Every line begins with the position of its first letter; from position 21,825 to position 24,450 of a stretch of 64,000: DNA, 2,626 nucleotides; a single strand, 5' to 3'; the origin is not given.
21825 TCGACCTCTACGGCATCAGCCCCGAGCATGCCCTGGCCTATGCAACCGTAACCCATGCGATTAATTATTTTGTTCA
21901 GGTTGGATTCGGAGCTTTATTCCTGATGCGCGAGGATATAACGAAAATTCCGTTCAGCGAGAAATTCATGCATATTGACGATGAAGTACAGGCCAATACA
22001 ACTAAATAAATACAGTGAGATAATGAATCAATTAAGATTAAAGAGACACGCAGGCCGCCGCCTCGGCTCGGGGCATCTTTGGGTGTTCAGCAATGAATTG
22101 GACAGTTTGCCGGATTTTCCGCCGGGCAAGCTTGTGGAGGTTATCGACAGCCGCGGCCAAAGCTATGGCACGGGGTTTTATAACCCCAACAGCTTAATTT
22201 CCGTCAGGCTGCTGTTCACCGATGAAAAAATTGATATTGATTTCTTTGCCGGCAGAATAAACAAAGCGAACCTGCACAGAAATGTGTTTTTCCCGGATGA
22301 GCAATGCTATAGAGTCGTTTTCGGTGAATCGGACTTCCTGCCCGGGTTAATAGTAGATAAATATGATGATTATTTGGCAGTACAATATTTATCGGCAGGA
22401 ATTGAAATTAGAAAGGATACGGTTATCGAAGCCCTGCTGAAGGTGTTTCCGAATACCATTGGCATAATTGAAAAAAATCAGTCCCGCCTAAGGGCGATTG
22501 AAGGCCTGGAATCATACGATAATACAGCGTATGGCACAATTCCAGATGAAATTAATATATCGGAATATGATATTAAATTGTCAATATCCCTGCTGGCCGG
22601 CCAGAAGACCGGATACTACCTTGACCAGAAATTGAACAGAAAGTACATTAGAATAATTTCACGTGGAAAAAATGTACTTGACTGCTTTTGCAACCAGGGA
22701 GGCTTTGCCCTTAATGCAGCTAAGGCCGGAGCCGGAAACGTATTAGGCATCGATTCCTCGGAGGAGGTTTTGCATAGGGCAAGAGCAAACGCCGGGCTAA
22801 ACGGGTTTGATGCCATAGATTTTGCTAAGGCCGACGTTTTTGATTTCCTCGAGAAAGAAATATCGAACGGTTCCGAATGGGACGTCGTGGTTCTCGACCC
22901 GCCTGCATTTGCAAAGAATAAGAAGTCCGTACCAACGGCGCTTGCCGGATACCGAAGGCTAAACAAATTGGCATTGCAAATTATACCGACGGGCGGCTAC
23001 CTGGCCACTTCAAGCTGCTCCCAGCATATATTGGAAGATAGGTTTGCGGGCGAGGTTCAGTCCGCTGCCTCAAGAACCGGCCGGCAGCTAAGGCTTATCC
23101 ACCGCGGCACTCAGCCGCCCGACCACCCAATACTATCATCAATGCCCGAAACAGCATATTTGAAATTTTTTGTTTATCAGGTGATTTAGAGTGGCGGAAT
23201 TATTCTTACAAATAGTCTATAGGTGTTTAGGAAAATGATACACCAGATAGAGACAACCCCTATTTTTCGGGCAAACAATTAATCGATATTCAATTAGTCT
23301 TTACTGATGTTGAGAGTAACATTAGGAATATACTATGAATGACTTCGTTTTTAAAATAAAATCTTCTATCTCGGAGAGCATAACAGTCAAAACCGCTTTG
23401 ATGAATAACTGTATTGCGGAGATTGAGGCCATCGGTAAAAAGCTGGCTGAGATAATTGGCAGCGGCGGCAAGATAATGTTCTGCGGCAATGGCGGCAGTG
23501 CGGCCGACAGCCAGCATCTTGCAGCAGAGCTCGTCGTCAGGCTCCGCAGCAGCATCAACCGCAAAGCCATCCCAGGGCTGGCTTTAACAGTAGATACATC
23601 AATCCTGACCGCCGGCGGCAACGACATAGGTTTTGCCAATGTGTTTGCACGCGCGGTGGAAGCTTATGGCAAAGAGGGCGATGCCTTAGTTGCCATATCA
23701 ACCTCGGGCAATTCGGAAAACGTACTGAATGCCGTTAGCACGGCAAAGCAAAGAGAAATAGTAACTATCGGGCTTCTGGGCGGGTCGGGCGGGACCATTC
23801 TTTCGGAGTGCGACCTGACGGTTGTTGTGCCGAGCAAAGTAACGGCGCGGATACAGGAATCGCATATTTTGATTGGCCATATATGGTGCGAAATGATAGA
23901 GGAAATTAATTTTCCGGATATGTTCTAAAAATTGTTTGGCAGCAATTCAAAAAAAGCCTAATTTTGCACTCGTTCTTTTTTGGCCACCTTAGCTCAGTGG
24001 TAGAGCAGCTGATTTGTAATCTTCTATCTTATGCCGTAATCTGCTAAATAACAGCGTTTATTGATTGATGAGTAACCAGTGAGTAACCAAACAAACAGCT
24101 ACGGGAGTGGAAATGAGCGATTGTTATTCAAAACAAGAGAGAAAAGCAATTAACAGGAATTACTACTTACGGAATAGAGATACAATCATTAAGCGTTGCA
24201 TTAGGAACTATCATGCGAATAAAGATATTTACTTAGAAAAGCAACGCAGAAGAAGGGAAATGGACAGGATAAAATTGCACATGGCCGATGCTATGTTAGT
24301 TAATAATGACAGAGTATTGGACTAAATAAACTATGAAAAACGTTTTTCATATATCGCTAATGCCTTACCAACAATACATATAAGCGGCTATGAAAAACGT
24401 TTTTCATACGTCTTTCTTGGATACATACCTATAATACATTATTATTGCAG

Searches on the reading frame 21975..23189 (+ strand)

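Call 67: search_protein_families(library=pfam, proteins=[window:21975-23189:+], max_evalue=0.001)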
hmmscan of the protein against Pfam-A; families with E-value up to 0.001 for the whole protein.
window:21975-23189:+ (404 aa): 10 families
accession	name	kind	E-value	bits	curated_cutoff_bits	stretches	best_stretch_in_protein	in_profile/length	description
PF17785.7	PUA_3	-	8.5e-20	70.7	22.6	1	20-80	1-62/64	PUA-like domain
PF10672.15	Methyltrans_SAM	-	2e-18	67.1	27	1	187-386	80-273/286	S-adenosylmethionine-dependent methyltransferase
PF13847.12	Methyltransf_31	-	6.2e-14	52.4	27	1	229-355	2-125/145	Methyltransferase domain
PF03602.21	Cons_hypoth95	-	4.1e-09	36.8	24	1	230-334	41-147/182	Conserved hypothetical protein 95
PF13649.12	Methyltransf_25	-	6.6e-08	33.6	27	1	234-307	1-70/97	Methyltransferase domain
PF01728.25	FtsJ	-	7.9e-08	32.9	24.1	1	222-336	14-124/181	FtsJ-like methyltransferase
PF09445.16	Methyltransf_15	-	2e-05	24.7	22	1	233-311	3-81/165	RNA cap guanine-N2 methyltransferase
PF06325.19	PrmA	-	9e-05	22.5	22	1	227-306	158-231/296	Ribosomal protein L11 methyltransferase (PrmA)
PF05175.20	MTS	-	0.00048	20.3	23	1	230-318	31-115/170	Methyltransferase small domain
PF08241.18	Methyltransf_11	-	0.00061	20.8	21.2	0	235-290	1-53/95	Methyltransferase domain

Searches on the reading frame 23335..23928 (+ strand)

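Call 67: search_protein_families(library=pfam, proteins=[window:23335-23928:+], max_evalue=0.001)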
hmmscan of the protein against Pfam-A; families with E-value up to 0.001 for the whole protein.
window:23335-23928:+ (197 aa): 2 families
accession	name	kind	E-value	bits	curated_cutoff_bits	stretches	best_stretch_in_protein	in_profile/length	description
PF13580.11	SIS_2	-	9.8e-21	74.7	27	1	21-149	12-138/138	SIS domain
PF01380.27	SIS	-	5.8e-05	23.3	25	1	113-168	52-107/131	SIS domain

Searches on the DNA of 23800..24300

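Call 93: search_rna_families(source=window, start=23800, end=24300, threshold=evalue, max_evalue=1, show_alignments=1)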
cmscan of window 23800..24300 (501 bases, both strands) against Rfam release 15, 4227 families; matches with E-value up to 1: 0.
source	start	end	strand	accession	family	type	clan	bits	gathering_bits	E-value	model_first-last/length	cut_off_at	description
